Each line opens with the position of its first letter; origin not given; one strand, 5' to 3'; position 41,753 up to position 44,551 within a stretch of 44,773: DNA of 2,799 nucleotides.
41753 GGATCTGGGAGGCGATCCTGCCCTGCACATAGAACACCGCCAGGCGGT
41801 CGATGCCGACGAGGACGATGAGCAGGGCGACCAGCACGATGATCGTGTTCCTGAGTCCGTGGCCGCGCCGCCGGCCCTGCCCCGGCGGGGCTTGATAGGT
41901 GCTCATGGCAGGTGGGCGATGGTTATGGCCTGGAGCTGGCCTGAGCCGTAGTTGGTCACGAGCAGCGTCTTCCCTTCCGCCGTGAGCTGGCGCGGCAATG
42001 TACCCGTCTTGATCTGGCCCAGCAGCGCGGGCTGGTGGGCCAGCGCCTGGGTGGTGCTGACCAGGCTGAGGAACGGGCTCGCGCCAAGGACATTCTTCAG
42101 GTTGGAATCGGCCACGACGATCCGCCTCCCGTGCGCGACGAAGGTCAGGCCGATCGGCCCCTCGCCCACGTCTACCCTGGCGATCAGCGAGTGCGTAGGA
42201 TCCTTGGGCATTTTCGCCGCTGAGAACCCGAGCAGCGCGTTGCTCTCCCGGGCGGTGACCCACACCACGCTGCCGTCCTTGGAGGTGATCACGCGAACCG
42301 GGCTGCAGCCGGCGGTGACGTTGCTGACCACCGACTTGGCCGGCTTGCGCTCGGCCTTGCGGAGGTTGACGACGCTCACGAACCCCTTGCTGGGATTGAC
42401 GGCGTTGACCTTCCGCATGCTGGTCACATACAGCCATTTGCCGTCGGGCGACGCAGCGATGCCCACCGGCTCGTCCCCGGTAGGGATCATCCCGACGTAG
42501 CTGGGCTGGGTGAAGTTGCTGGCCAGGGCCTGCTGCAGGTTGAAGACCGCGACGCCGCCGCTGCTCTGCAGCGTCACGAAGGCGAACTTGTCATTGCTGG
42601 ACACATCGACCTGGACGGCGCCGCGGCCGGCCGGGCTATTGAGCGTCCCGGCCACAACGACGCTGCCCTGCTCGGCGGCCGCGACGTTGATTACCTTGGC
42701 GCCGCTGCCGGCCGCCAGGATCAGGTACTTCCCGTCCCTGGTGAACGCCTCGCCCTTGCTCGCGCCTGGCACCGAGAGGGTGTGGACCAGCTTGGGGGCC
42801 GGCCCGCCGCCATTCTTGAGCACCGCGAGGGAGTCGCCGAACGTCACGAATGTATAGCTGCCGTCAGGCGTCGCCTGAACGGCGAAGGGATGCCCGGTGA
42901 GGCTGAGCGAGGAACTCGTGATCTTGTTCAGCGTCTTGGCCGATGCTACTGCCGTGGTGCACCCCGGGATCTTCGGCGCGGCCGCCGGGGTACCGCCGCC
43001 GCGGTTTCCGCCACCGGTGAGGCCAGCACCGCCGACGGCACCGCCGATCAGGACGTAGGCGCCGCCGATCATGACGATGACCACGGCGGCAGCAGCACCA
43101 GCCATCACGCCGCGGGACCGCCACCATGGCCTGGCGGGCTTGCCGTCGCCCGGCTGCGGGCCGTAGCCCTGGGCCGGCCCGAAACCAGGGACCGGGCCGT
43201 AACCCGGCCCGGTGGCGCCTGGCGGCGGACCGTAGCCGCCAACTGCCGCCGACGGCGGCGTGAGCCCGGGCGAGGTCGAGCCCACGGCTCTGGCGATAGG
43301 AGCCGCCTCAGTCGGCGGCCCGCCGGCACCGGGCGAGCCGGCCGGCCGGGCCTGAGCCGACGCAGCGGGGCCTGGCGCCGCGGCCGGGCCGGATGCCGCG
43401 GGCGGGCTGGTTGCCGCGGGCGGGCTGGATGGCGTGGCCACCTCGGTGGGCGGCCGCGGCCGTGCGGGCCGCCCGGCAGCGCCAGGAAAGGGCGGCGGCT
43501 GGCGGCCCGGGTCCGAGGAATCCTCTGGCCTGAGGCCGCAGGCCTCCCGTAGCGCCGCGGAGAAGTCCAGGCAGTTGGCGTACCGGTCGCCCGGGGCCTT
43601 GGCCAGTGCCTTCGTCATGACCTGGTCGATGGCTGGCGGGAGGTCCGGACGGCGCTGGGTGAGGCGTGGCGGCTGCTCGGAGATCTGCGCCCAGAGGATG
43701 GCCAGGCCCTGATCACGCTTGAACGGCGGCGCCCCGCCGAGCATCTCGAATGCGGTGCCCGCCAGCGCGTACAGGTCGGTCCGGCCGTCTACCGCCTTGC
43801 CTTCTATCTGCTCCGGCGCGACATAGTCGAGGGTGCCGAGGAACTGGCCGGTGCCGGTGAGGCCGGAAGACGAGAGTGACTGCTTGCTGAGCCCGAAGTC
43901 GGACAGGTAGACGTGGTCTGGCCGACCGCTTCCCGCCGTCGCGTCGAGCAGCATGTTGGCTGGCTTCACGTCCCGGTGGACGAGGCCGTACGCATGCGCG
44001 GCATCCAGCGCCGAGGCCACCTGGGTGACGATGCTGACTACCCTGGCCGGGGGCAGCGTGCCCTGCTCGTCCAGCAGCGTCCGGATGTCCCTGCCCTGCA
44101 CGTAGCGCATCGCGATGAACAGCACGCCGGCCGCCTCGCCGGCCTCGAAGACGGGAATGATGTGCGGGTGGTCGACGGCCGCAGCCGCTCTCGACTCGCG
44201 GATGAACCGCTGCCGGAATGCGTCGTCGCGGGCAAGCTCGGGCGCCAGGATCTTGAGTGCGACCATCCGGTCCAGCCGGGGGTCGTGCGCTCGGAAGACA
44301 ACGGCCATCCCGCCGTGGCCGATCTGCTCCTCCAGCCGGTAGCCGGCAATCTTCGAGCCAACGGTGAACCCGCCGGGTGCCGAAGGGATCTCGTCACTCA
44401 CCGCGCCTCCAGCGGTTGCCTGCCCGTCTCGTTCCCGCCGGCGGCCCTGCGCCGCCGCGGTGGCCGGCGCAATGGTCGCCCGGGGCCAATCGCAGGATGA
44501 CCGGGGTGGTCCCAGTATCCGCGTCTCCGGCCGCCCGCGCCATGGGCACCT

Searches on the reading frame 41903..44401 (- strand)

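Call 77: search_protein_families(library=pfam, proteins=[window:41903-44401:-], max_evalue=0.001)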
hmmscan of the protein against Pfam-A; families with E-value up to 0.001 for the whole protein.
window:41903-44401:- (832 aa): 3 families
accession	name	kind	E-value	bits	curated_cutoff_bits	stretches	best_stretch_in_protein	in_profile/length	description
PF00069.31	Pkinase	-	1.9e-42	145.9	31.7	1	21-274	1-252/263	Protein kinase domain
PF07714.23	PK_Tyr_Ser-Thr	-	4.4e-25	88.9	23.1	1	23-273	3-248/258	Protein tyrosine and serine/threonine kinase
PF10282.15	Lactonase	-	5e-07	29.7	21.7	1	553-724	150-316/344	Lactonase, 7-bladed beta-propeller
